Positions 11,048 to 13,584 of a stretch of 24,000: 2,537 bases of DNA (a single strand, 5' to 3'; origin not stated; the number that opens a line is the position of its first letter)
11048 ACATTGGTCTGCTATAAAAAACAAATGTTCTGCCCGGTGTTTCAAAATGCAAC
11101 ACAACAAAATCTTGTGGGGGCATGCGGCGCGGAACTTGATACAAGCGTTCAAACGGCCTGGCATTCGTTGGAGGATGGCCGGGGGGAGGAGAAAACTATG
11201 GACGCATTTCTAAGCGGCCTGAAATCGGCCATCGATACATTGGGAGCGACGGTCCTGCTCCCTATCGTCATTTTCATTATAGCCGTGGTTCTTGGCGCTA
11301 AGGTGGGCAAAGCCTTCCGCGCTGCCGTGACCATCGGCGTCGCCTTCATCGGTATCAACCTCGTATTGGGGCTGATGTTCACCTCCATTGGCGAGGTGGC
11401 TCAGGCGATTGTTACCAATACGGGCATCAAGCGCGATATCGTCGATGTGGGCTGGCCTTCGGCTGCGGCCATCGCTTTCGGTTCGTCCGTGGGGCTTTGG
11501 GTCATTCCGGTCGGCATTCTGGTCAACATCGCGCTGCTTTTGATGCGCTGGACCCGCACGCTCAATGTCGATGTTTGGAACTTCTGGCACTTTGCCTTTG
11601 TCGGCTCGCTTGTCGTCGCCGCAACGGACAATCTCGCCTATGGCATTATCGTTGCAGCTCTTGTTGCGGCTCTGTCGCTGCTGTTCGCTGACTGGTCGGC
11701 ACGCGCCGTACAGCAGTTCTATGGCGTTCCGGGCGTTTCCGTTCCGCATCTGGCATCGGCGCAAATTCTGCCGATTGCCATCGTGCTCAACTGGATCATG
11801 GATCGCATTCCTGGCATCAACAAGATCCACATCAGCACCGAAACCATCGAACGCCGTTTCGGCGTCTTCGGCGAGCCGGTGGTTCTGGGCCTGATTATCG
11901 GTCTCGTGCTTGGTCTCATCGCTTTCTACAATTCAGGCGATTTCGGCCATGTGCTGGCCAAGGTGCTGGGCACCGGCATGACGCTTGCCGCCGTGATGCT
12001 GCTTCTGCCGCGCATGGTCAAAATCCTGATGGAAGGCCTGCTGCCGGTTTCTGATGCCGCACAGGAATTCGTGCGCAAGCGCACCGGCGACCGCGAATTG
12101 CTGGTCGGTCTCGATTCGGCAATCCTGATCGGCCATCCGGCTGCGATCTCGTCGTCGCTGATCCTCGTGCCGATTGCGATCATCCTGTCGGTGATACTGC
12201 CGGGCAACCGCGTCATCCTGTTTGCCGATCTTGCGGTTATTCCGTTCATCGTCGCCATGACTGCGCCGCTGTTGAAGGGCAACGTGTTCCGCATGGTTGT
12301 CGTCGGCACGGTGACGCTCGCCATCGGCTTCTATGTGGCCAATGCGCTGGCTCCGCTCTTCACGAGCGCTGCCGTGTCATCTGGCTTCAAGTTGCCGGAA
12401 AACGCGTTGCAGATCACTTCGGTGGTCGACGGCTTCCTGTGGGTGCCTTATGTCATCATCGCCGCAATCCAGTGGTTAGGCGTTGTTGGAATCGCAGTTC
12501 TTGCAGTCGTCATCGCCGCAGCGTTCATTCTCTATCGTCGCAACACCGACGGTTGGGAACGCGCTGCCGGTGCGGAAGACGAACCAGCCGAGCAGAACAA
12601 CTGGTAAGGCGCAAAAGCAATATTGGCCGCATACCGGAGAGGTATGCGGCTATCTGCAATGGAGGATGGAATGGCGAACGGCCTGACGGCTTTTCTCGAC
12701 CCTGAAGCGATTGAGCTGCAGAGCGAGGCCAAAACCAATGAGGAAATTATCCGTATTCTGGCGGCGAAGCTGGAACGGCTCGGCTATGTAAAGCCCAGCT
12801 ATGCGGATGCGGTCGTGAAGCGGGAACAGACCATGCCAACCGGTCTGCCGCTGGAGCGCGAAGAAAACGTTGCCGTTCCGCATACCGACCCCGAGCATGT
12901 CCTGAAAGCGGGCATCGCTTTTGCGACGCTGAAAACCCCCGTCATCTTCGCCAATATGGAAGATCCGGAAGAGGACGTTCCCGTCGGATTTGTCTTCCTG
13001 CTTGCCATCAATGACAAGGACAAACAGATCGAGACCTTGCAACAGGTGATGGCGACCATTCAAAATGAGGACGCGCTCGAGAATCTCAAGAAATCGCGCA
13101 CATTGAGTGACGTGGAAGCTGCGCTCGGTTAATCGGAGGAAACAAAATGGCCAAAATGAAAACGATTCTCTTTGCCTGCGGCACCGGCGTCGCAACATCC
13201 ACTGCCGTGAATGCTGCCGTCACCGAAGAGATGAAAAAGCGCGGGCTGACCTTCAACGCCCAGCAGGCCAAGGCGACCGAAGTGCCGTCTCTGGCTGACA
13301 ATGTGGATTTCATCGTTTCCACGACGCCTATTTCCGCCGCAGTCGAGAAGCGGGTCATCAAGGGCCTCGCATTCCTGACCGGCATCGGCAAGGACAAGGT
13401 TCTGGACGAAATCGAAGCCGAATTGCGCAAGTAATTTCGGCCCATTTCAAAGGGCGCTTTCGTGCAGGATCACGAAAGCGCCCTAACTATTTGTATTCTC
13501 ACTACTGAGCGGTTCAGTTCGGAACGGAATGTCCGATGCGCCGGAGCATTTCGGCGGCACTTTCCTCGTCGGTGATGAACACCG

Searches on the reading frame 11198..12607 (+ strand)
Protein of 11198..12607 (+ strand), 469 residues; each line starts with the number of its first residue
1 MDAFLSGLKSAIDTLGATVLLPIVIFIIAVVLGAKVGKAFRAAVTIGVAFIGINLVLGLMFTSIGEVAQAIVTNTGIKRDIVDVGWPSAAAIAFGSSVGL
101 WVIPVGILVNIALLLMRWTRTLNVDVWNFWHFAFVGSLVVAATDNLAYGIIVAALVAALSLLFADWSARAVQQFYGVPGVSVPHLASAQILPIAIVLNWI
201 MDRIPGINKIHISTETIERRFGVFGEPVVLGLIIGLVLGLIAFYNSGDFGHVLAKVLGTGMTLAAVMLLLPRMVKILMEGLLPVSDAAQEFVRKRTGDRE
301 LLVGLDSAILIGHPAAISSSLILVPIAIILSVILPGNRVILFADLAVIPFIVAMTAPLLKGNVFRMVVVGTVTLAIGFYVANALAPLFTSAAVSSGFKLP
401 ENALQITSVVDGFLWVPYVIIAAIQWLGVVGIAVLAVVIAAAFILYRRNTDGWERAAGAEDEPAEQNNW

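Call 9: search_protein_families(library=pfam, proteins=[window:11198-12607:+])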
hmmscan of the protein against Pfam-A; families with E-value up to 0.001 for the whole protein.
window:11198-12607:+ (469 aa): 1 family
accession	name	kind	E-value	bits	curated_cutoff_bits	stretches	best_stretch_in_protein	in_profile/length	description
PF03611.19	EIIC-GAT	-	1.5e-86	291.4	24.2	1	16-399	5-391/394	PTS system sugar-specific permease component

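Call 19: search_protein_families(library=ncbifam, proteins=[window:11198-12607:+], max_evalue=0.1)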
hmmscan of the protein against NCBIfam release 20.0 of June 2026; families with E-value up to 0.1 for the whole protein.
window:11198-12607:+ (469 aa): 2 families
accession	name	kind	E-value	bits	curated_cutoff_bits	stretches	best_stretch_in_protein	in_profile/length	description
TIGR00827.1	EIIC-GAT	subfamily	4.6e-132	440.8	542.2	1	14-421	3-403/407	galactitol-specific PTS transporter subunit IIC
NF047378.1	photo_II_Psb35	equivalog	0.03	13.9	40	1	228-246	8-26/46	photosystem II assembly protein Psb35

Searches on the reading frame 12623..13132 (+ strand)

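Call 9: search_protein_families(library=pfam, proteins=[window:12623-13132:+])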
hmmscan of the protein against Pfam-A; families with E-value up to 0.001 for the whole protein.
window:12623-13132:+ (169 aa): 1 family
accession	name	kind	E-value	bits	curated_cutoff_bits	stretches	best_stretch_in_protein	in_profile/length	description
PF00359.27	PTS_EIIA_2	-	1.4e-35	122.8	27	1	24-165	2-138/144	Phosphoenolpyruvate-dependent sugar phosphotransferase system, EIIA 2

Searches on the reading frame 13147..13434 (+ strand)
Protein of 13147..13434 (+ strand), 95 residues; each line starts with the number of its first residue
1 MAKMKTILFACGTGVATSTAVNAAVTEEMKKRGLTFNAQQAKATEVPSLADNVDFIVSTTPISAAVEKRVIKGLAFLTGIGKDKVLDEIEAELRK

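Call 9: search_protein_families(library=pfam, proteins=[window:13147-13434:+])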
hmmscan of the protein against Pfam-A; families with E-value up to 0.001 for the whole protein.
window:13147-13434:+ (95 aa): 1 family
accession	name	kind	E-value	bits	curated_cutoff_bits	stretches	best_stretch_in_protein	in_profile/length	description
PF02302.22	PTS_IIB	-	1.8e-10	41.8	23.6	1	7-87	2-89/90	PTS system, Lactose/Cellobiose specific IIB subunit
